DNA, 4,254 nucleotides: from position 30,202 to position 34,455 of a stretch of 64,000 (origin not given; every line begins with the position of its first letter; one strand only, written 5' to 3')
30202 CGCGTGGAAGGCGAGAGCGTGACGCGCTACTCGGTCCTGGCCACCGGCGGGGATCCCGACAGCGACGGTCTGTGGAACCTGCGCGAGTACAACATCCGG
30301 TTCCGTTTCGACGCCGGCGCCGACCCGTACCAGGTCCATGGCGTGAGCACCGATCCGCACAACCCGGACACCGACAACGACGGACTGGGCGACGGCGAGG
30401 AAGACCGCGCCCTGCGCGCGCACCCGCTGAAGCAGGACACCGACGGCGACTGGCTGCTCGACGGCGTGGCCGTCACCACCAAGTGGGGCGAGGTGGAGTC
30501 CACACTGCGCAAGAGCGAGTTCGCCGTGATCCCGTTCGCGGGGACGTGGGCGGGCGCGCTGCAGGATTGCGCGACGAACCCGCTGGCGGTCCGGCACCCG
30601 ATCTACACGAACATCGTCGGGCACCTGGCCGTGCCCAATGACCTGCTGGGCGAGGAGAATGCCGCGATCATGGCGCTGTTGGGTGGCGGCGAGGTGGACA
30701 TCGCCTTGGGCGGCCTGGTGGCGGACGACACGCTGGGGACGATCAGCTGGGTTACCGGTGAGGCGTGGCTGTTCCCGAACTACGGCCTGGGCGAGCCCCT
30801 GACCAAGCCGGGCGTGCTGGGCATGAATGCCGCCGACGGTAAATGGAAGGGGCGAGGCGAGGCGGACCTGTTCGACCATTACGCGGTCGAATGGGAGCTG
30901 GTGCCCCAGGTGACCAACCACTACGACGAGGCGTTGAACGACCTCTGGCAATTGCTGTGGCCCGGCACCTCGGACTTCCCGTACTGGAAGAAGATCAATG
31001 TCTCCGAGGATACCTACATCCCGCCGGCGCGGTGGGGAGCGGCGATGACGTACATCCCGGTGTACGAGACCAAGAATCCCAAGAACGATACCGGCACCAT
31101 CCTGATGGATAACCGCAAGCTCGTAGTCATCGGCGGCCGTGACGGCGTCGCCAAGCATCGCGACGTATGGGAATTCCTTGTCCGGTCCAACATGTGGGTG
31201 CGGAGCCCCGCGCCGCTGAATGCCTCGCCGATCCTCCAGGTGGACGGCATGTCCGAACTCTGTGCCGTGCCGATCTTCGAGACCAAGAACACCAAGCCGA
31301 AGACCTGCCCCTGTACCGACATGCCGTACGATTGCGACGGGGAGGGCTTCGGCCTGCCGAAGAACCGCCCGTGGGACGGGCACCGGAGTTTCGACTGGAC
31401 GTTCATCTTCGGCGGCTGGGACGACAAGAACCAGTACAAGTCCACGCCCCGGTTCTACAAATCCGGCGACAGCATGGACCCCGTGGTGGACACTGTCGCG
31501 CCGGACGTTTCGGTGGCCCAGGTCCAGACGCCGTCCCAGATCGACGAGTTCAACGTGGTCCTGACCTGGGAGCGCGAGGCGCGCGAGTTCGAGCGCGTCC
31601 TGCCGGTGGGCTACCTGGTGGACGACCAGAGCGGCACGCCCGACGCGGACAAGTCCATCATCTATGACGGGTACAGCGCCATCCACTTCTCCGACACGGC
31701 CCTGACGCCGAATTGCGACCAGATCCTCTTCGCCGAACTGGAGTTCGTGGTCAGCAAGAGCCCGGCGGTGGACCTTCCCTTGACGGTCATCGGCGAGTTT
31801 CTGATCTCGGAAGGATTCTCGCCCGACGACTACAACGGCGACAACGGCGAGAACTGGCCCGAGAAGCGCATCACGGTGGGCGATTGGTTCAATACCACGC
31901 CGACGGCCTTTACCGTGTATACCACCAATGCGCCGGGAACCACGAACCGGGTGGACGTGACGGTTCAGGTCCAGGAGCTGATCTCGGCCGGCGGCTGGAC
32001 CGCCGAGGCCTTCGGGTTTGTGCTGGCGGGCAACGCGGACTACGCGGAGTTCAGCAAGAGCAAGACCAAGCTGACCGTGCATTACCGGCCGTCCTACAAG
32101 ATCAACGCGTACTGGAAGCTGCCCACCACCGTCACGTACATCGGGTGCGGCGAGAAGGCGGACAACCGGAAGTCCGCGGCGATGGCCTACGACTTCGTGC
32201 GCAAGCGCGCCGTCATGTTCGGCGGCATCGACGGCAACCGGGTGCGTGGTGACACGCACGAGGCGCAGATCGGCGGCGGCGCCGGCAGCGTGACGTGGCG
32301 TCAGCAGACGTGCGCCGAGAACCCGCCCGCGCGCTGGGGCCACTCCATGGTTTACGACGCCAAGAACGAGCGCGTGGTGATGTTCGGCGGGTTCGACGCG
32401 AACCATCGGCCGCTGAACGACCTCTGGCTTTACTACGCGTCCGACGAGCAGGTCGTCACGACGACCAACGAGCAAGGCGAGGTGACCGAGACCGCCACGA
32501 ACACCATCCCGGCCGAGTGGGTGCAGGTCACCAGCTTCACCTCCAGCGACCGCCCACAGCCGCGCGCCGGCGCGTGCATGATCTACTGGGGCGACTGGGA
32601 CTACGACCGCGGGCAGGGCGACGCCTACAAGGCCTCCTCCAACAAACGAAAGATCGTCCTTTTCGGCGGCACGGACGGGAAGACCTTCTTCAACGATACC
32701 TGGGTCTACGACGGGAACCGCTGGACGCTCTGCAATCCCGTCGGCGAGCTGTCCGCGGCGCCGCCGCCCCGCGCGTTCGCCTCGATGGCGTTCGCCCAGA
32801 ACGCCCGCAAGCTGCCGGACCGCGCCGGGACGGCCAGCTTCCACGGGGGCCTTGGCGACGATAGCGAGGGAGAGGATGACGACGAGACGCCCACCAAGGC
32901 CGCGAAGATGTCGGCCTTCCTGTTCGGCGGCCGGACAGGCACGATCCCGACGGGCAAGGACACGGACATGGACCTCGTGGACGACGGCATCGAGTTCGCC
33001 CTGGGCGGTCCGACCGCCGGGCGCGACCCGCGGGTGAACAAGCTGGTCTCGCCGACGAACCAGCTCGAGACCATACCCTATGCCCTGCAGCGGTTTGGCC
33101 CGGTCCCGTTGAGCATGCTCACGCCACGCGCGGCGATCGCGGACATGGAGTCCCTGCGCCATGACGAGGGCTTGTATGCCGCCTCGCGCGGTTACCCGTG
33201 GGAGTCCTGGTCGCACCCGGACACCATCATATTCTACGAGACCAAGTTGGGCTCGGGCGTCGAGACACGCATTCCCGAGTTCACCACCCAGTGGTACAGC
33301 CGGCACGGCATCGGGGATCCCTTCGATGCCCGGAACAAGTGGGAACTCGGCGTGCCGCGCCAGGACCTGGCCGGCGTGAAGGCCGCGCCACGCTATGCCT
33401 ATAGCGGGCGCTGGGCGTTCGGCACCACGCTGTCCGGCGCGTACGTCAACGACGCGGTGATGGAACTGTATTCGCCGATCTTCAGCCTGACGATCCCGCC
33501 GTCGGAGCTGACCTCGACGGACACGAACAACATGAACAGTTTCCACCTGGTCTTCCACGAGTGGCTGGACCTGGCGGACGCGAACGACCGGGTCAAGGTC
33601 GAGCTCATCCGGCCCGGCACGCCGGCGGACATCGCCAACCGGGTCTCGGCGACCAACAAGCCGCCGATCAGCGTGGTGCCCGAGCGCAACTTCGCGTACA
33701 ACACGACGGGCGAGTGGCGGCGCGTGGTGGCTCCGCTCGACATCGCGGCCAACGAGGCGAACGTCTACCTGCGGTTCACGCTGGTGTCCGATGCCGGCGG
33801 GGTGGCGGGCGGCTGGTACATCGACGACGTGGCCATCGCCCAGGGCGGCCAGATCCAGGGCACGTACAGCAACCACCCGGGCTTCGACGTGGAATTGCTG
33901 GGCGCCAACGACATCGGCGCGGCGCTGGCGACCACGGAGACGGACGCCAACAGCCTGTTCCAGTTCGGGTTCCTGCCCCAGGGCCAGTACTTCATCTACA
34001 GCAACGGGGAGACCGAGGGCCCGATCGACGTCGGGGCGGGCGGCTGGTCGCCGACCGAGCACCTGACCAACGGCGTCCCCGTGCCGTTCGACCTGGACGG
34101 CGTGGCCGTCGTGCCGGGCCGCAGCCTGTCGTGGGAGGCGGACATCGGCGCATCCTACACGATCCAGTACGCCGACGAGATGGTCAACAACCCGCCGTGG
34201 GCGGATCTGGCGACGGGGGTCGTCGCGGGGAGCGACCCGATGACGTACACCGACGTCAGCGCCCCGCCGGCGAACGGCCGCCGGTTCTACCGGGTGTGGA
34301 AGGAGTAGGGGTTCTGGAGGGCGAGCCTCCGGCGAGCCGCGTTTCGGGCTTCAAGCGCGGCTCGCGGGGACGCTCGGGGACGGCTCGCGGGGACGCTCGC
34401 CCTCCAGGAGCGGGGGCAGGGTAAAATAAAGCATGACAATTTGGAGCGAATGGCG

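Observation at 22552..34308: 3918-aa membrane-anchored protein combining an STN-like domain, a subtilisin (S8) protease, long runs of thrombospondin-type-3 calcium-binding repeats, and Kelch/lectin-like modules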

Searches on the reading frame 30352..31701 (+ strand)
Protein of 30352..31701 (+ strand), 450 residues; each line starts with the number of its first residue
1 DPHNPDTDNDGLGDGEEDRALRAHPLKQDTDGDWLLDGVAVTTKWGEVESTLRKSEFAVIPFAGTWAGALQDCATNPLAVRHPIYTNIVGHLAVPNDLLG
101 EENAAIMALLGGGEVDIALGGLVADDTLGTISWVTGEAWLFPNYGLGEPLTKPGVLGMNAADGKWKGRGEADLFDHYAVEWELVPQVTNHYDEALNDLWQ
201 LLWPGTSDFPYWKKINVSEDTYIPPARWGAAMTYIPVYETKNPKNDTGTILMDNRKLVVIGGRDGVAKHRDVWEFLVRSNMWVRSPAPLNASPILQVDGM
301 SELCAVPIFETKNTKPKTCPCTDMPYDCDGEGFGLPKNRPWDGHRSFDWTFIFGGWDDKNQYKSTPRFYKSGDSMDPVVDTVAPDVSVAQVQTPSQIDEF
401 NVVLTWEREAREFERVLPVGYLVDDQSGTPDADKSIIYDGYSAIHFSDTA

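Call 8: search_protein_families(library=pfam, proteins=[window:30352-31701:+], max_evalue=1)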
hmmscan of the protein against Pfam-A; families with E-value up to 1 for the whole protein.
window:30352-31701:+ (450 aa): 5 families
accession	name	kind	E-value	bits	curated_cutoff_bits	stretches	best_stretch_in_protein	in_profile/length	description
PF24681.1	Kelch_KLHDC2_KLHL20_DRC7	-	0.00023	21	50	1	243-285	102-144/221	KLHDC2/KLHL20/DRC7 Kelch-repeats domain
PF01344.31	Kelch_1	-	0.00045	20.1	20.1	1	254-284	11-41/46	Kelch motif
PF07646.21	Kelch_2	-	0.0011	19.3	21.3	1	254-288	11-47/48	Kelch motif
PF13418.12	Kelch_4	-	0.003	17.9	21.6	1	251-288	10-46/49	Galactose oxidase, central domain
PF13415.12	Kelch_3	-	0.008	16.8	22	0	194-235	16-48/48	Galactose oxidase, central domain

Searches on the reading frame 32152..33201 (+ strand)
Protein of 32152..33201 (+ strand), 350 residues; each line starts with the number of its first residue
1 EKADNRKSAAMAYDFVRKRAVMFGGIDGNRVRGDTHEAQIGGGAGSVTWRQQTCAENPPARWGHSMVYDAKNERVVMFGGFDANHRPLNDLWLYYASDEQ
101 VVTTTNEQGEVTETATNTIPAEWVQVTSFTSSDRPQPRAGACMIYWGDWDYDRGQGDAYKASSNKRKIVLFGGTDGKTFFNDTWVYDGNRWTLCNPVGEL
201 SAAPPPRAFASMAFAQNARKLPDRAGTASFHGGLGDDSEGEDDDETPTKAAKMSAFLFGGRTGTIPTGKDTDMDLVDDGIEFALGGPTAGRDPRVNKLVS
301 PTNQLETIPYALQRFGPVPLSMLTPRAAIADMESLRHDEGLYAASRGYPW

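Call 8: search_protein_families(library=pfam, proteins=[window:32152-33201:+], max_evalue=1)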
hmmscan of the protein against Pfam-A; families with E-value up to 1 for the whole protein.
window:32152-33201:+ (350 aa): 7 families
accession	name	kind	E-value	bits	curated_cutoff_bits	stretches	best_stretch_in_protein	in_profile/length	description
PF24681.1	Kelch_KLHDC2_KLHL20_DRC7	-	2.2e-21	76.6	50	1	16-217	7-164/221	KLHDC2/KLHL20/DRC7 Kelch-repeats domain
PF13415.12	Kelch_3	-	2.7e-17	62.9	22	3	166-214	2-47/48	Galactose oxidase, central domain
PF13418.12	Kelch_4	-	4.6e-15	55.7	21.6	2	60-94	1-34/49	Galactose oxidase, central domain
PF24981.1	Beta-prop_ATRN-LZTR1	-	4.9e-11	42.9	50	2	48-111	26-89/289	Attractin/LZTR1 beta-propeller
PF13964.12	Kelch_6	-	1e-07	32.1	25.3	2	60-94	1-33/50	Kelch motif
PF01344.31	Kelch_1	-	5.5e-07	29.4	20.1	1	164-196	10-44/46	Kelch motif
PF07646.21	Kelch_2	-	0.0002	21.6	21.3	1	161-193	7-41/48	Kelch motif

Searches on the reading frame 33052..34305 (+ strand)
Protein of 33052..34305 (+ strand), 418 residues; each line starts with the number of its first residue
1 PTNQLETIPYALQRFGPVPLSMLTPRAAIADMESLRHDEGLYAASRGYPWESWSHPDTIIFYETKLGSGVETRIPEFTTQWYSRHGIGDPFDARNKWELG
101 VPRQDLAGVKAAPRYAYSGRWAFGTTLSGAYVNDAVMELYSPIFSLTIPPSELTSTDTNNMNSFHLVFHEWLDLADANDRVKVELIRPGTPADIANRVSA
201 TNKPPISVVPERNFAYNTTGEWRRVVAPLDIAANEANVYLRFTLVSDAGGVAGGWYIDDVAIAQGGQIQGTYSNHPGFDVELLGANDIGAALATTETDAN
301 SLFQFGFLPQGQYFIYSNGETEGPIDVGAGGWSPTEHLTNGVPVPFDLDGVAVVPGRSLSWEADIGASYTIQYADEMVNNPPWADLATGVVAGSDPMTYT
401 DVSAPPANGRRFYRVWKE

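Call 8: search_protein_families(library=pfam, proteins=[window:33052-34305:+], max_evalue=1)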
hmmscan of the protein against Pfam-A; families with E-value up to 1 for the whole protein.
window:33052-34305:+ (418 aa): 3 families
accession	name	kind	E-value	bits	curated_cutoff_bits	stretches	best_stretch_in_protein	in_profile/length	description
PF20773.4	InhA-like_MAM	-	0.00083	19.3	26.9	1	156-267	57-167/191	Immune inhibitor A-like, MAM domain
PF21471.3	Reelin_subrepeat-B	-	0.0098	16.1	27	1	213-262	77-126/127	Reelin subrepeat B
PF17210.9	SdrD_B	-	0.071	13.7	29.7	1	277-316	26-63/112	SdrD B-like domain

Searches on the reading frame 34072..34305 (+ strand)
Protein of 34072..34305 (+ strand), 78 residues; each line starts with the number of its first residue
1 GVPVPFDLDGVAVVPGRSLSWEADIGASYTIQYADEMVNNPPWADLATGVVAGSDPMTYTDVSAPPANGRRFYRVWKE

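Call 90: find_homologous_proteins(query=A8, max_evalue=0.001)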
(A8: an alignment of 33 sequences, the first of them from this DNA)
Query A8 (33 sequences) (78 aa, profile of the alignment): 14 proteins with E <= 0.001 among 975 candidates.
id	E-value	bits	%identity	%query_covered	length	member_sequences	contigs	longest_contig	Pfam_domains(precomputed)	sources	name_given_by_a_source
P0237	6.1e-19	85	32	77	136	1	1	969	-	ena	-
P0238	1.5e-11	62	-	-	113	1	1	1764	-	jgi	jgi:hypothetical protein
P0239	2.9e-11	61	27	77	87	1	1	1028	-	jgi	jgi:hypothetical protein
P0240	1.1e-9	56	29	90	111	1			-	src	-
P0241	6.5e-9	53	31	83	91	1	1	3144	-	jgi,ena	-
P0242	7.1e-8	50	34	77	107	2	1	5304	-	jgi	jgi:hypothetical protein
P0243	2.0e-7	49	36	91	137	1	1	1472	-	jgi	jgi:hypothetical protein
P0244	1.7e-5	42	39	46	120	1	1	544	-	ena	-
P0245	1.4e-4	39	26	64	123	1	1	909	-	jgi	jgi:hypothetical protein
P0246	1.5e-4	39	29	77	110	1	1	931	PF08309.18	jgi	jgi:hypothetical protein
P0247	1.9e-4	39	31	73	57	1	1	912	-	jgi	jgi:hypothetical protein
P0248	2.4e-4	39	30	95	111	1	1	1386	-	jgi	jgi:hypothetical protein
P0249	2.9e-4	38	37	77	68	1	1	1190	-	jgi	jgi:hypothetical protein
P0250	6.7e-4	37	26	73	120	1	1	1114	-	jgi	jgi:hypothetical protein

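Call 91: search_solved_structures(query=A8, max_evalue=5)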
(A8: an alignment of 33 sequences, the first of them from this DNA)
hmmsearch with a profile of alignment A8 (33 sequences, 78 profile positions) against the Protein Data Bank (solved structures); distinct sequences matched with E-value up to 5: 20.
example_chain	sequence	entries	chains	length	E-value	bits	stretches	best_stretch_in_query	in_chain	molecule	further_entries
2rv9_A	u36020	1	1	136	0.00088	22.4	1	9-58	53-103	Glucanase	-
4zxe_A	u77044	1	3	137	0.0009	22.4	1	9-58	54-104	Glucanase/Chitosanase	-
4zy9_A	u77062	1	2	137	0.0011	22.1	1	9-56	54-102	Glucanase/chitosanase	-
3mpc_A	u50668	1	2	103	0.0029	20.7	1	8-72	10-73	Fn3-like protein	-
7wdt_A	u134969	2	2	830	0.018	18.2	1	9-75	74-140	Beta-N-acetylhexosaminidase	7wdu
6z14_JJJ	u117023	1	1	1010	0.02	18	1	9-75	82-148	Beta-N-acetylhexosaminidase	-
6yxz_JJJ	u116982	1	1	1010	0.02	18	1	9-75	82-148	Beta-N-acetylhexosaminidase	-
8avb_B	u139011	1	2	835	0.063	16.5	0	26-61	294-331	Leptin receptor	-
8dh8_A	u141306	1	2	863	0.069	16.3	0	26-61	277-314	Leptin receptor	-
8avc_B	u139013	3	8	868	0.07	16.3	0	26-61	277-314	Leptin receptor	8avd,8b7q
4u3h_A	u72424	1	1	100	0.28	14.4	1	7-76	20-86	FN3con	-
9n2z_A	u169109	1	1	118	0.42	13.8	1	26-76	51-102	LM2363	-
1sn0_A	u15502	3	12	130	0.65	13.2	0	33-72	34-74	transthyretin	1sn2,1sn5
5g56_A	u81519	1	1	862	0.71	13.1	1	8-72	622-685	CARBOHYDRATE BINDING FAMILY 6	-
6eua_A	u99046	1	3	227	0.73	13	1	15-40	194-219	Angiopoietin-related protein 3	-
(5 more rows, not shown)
